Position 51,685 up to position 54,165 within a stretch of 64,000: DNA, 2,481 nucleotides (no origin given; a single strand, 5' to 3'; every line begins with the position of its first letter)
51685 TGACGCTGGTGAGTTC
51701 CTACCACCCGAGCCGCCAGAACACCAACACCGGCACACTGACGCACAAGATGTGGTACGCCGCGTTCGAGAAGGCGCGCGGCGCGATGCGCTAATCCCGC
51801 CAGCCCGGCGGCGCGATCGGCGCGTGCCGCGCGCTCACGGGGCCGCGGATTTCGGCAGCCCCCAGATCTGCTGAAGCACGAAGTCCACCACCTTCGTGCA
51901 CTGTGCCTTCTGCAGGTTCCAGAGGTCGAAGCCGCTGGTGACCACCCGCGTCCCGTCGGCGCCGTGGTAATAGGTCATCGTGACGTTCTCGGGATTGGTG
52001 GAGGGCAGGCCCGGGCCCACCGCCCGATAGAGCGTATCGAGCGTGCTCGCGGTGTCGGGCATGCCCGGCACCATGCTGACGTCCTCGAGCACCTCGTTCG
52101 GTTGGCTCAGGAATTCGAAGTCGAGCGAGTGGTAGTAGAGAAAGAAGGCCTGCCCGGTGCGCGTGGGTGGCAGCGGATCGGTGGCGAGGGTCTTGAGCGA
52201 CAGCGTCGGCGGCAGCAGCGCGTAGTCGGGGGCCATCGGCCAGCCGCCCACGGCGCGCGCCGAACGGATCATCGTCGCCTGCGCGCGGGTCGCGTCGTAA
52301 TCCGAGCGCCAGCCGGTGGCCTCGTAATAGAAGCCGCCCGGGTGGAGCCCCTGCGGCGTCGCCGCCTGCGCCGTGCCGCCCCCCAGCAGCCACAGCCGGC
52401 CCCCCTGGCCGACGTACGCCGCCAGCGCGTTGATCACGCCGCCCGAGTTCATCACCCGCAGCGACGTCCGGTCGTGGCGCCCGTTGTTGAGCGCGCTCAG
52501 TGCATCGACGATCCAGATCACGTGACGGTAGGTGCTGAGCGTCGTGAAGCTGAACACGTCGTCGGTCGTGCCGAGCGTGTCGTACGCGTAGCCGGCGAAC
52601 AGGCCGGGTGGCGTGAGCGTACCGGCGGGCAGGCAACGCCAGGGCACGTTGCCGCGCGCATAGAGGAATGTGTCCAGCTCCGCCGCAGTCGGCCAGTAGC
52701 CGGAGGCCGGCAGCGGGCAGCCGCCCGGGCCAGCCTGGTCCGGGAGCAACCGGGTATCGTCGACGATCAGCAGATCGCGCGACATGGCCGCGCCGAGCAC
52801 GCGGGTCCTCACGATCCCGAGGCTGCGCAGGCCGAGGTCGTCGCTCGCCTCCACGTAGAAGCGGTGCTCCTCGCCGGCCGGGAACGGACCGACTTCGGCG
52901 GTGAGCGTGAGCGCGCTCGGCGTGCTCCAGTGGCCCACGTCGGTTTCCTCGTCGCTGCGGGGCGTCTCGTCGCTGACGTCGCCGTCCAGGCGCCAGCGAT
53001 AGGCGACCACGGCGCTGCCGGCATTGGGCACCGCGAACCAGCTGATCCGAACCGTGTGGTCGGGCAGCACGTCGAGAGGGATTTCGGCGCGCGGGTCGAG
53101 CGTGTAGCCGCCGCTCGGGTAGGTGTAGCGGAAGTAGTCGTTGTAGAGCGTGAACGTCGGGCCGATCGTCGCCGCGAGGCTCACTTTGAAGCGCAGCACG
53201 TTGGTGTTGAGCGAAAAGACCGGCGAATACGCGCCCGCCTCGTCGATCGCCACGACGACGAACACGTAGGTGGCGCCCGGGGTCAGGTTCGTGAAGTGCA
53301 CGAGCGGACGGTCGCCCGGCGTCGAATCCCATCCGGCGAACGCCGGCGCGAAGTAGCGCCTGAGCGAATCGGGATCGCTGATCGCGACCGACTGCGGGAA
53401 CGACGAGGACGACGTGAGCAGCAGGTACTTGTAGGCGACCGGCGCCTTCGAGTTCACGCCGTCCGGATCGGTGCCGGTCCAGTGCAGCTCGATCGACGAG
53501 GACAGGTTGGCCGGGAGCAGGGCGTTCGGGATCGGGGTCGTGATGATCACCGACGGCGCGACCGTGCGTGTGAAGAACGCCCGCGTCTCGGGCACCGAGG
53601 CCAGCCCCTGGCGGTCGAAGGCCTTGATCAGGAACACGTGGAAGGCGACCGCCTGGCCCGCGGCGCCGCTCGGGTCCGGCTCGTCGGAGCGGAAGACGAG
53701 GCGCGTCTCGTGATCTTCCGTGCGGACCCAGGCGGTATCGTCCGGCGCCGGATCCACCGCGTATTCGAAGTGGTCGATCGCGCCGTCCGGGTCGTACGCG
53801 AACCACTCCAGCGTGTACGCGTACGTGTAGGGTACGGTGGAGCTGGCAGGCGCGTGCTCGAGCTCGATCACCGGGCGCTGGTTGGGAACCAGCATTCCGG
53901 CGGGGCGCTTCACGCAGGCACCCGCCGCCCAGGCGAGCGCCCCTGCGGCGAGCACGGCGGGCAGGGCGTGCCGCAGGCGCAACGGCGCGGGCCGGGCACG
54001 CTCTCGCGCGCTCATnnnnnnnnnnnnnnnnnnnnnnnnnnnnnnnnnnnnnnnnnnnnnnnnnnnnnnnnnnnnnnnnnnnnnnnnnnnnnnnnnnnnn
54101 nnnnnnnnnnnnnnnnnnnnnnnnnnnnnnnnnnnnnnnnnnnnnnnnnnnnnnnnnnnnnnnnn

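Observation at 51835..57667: Three-gene, ATGA-coupled operon of very large cell-surface proteins (T9SS cargo plus two lipoproteins)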

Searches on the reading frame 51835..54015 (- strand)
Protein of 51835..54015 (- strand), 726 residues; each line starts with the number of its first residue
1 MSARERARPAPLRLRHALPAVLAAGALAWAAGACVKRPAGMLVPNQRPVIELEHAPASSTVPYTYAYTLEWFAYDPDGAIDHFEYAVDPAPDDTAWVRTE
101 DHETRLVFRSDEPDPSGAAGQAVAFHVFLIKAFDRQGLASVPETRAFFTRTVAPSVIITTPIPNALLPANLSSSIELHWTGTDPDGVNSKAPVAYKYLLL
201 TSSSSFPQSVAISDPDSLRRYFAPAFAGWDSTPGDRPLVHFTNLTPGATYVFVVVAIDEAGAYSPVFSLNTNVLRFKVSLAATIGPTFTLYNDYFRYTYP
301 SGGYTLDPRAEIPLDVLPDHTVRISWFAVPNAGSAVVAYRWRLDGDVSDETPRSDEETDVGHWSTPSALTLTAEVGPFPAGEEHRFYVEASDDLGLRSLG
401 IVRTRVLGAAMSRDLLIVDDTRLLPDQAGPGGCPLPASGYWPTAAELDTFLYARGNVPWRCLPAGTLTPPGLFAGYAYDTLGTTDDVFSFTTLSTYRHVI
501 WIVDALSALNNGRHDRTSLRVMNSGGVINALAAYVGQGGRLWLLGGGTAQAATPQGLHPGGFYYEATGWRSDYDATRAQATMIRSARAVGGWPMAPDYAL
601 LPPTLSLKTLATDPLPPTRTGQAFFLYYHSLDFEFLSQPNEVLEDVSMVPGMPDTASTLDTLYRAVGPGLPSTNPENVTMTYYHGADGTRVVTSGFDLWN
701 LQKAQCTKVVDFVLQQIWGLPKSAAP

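Call 8: search_protein_families(library=pfam, proteins=[window:51835-54015:-], max_evalue=1)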
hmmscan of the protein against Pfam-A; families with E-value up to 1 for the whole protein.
window:51835-54015:- (726 aa): 2 families
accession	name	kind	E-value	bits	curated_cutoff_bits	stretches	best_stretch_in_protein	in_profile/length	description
PF16656.11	Pur_ac_phosph_N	-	0.00036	21.5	30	1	223-271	55-93/93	Purple acid Phosphatase, N-terminal domain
PF00041.27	fn3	-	0.001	19.6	25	1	172-263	13-77/84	Fibronectin type III domain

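Call 9: search_protein_families(library=ncbifam, proteins=[window:51835-54015:-], max_evalue=1)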
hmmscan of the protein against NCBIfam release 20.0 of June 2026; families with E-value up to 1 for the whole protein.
window:51835-54015:- (726 aa): 0 families

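Call 25: find_homologous_proteins(query=window:51835-54015:-)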
Query window:51835-54015:- (726 aa): 784 proteins with E <= 0.001 among 8000 candidates; the best 120 are listed.
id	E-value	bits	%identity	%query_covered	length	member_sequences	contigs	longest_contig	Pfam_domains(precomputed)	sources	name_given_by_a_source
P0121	0.0e+0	1671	100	100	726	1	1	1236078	-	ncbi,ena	-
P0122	9.4e-246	836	54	98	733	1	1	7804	-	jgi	jgi:hypothetical protein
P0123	1.9e-245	835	55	95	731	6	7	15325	-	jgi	jgi:hypothetical protein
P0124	2.6e-243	828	54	98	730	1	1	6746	-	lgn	-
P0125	3.2e-234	798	52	98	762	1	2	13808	-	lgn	-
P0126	3.5e-228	778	52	94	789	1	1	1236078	-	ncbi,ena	-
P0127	2.5e-226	772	52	95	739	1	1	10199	-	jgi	-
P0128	6.6e-226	770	52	95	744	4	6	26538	-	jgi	jgi:hypothetical protein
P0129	3.1e-220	752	50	97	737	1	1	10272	-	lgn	-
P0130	1.9e-215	736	50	97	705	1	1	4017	PF16656.12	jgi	-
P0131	7.6e-213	727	50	95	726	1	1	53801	-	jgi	jgi:hypothetical protein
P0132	1.2e-212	727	48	95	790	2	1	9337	-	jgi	jgi:hypothetical protein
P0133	1.3e-211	723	48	94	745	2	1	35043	-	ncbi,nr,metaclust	ncbi:MAG: hypothetical protein A2W00_02775 [Candidatus Eisenbacteria bacterium RBG_16_71_46]|nr:MAG:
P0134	1.9e-206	706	48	98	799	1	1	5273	-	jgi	jgi:hypothetical protein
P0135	2.1e-205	703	47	95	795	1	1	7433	-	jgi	-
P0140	5.0e-203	695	47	97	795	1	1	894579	-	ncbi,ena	-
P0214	6.3e-165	569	42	98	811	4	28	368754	-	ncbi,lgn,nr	ncbi:MAG: hypothetical protein IT347_07210 [Candidatus Eisenbacteria bacterium]|nr:hypothetical prot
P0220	2.1e-164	567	43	96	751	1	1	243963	-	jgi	jgi:hypothetical protein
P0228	1.6e-163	564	42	97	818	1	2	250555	-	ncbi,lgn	-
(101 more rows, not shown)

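Call 32: search_solved_structures(query=A2, max_evalue=1)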
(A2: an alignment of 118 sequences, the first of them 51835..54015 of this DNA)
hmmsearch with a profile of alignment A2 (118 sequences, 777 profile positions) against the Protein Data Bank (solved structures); distinct sequences matched with E-value up to 1: 2.
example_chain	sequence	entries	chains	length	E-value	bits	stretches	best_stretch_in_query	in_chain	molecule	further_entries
9x9r_A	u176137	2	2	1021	0.07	14.1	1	35-99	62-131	Chitodextrinase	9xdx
7jgu_A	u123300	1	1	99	0.54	11.1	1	227-255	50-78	Fibronectin type-III domain-containing protein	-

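Call 33: find_encoding_contigs(protein=P0140, flank=10000, max_places=1)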
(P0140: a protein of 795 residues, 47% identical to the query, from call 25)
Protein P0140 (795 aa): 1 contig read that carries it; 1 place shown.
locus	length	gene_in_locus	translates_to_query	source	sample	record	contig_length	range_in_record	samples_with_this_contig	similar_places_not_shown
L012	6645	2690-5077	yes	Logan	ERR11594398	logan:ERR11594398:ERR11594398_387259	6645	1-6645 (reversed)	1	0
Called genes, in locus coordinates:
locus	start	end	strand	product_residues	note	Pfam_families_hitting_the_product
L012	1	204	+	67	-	?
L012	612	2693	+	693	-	-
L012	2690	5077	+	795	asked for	-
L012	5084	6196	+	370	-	-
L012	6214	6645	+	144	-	?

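Call 34: find_encoding_contigs(protein=P0214, flank=10000, max_places=1)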
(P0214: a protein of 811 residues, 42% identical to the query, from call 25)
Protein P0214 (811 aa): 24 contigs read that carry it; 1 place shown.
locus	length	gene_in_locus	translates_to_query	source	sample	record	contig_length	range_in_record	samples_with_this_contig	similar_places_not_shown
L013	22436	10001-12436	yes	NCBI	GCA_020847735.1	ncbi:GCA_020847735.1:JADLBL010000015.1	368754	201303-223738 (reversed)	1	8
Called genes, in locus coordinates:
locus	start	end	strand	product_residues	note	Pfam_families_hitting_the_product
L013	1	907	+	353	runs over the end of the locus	PF01207:Dus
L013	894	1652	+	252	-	PF00731:AIRC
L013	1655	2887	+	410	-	PF01969:Ni_insertion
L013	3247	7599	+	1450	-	PF13860:FlgD_ig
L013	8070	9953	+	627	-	-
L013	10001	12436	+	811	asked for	-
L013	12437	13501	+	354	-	-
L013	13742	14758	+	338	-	PF06089:Asparaginase_II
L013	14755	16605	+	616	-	PF00082:Peptidase_S8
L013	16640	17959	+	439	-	PF00675:Peptidase_M16, PF05193:Peptidase_M16_C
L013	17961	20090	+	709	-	PF00675:Peptidase_M16, PF05193:Peptidase_M16_C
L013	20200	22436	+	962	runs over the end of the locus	PF01326:PPDK_N, PF00391:PEP-utilizers, PF02896:PEP-utilizers_C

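Call 35: find_encoding_contigs(protein=P0220, flank=10000, max_places=1)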
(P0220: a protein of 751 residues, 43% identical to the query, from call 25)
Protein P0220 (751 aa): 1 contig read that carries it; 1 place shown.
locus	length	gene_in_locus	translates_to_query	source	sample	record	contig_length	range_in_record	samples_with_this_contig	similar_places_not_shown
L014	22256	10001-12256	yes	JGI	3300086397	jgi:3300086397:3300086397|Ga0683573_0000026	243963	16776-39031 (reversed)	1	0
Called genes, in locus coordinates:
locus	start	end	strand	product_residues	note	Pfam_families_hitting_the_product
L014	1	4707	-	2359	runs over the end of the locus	PF09136:Glucodextran_B (faint), PF25020:TTR_TEN1-4, PF25023:TEN_YD-shell, PF05593:RHS_repeat (weak)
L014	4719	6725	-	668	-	-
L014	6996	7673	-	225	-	-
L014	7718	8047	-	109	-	PF07411:DUF1508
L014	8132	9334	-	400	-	PF16694:Cytochrome_P460 (faint)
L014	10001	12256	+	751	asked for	-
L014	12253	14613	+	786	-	-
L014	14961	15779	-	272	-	-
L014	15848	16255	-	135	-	-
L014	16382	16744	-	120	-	-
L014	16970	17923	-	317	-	-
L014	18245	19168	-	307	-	PF07676:PD40 (faint), PF26549:Tricorn_N (weak)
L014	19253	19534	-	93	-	-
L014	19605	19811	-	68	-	-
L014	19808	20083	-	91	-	-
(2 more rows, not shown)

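Call 40: search_protein_families(library=pfam, proteins=[L012:612-2693:+, L012:5084-6196:+, L013:8070-9953:+, L013:12437-13501:+], max_evalue=0.1)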
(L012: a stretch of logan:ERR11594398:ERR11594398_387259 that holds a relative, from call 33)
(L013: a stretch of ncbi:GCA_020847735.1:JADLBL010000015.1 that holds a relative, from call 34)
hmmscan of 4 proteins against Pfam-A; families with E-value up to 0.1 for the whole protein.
L012:612-2693:+ (693 aa): 0 families

L012:5084-6196:+ (370 aa): 3 families
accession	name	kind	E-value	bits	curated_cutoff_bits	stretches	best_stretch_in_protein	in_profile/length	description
PF13585.12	CHU_C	-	0.002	18.6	27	1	303-359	23-76/86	CHU_C Type IX secretion signal domain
PF13860.13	FlgD_ig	-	0.0074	16.7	27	1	309-358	25-76/79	FlgD Ig-like domain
PF18962.6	Por_Secre_tail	-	0.081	13.7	27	0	309-368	22-75/75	Secretion system C-terminal sorting domain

L013:8070-9953:+ (627 aa): 0 families

L013:12437-13501:+ (354 aa): 2 families
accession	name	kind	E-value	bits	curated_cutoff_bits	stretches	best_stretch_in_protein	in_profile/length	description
PF13585.12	CHU_C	-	0.014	16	27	1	289-341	25-72/86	CHU_C Type IX secretion signal domain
PF18962.6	Por_Secre_tail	-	0.017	15.8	27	1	292-352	21-75/75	Secretion system C-terminal sorting domain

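Call 45: predict_structure(alignment_id=A2)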
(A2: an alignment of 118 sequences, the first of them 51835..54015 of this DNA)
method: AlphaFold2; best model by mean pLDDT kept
length: 726 residues; sequences in the alignment: 118
mean_pLDDT: 91.7   pTM: 0.73
mean pLDDT of the five models: 91.7, 90.7, 90.5, 90.2, 89.8
residues with pLDDT >= 90: 601; 70-90: 76; 50-70: 27; < 50: 22
segments of 3 or more residues with pLDDT < 50: 1-17, 35-37
pLDDT, mean of each block of 10 residues (from residue 1): 42 49 58 49 87 77 86 96 97 95 96 86 95 97 95 96 95 93 95 98 97 97 96 96 95 98 95 94 87 92 94 93 96 92 97 96 98 96 97 94 95 97 91 90 95 92 92 97 89 97 96 92 90 94 97 95 95 97 95 94 98 94 96 96 92 94 96 93 90 98 98 98 85
secondary structure, 60 per line:
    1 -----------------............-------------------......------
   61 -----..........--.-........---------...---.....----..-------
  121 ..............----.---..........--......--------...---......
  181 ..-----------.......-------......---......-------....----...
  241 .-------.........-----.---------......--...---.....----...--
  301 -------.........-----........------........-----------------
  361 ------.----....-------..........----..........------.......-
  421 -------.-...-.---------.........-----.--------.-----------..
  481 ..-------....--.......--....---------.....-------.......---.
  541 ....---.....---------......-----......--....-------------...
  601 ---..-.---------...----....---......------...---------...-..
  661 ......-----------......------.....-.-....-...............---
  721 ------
elements in order (helices of 4 or more, strands of 3 or more residues): H18-29 E49-54 E66-75 E80-87 E97-99 E103-107 E121-134 E143-152 E155-160 E169-171 E175-182 E194-200 H208-213 H217-222 E230-233 E238-241 E249-257 E273-278 E287-291 E296-298 E311-316 E322-329 E336-343 E372-375 E383-392 E397-406 E413-419 H444-452 E479-482 H490-493 E496-502 H505-508 H518-522 H530-536 E540-544 H548-552 H562-567 E573-578 E581-584 H624-627 E631-636 E643-645 E655-657 E659-666 E678-683 E690-694 H703-717

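Call 93: find_encoding_contigs(protein=P0126, flank=8000, max_places=1)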
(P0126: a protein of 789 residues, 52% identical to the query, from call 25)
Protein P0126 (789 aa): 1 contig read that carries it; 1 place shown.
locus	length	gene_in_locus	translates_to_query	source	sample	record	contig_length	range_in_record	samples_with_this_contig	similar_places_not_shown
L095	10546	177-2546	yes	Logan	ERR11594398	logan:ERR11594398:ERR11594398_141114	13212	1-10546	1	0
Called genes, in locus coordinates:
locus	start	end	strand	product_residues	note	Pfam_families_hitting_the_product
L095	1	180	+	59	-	?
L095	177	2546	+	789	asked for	-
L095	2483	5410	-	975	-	PF13860:FlgD_ig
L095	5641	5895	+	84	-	-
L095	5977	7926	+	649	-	PF02517:Rce1-like, PF01266:DAO, PF03446:NAD_binding_2 (faint)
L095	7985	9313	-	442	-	PF00149:Metallophos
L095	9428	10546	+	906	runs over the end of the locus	PF07690:MFS_1 (weak), PF03219:TLC (weak), PF13646:HEAT_2 (weak)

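Call 94: find_encoding_contigs(protein=P0228, flank=8000, max_places=1)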
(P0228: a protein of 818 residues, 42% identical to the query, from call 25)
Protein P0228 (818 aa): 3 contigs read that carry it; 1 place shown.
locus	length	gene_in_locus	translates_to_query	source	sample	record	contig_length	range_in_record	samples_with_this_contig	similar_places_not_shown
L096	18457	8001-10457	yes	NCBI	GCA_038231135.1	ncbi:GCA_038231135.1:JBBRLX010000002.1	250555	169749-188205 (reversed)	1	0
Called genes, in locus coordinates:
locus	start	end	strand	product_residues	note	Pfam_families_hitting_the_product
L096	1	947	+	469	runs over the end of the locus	PF00005:ABC_tran, PF02463:SMC_N (faint), PF13476:AAA_23 (faint), PF13555:AAA_29 (faint), PF13191:AAA_16 (faint), PF13401:AAA_22 (faint), PF00005:ABC_tran, PF13304:AAA_21 (weak)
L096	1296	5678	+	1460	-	PF13860:FlgD_ig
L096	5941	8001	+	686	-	-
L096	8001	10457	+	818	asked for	-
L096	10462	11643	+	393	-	-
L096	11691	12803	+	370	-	PF06089:Asparaginase_II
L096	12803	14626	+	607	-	PF00082:Peptidase_S8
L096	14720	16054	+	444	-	PF00675:Peptidase_M16, PF05193:Peptidase_M16_C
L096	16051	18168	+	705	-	PF00675:Peptidase_M16, PF05193:Peptidase_M16_C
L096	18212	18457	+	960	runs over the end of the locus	PF01326:PPDK_N, PF00391:PEP-utilizers, PF02896:PEP-utilizers_C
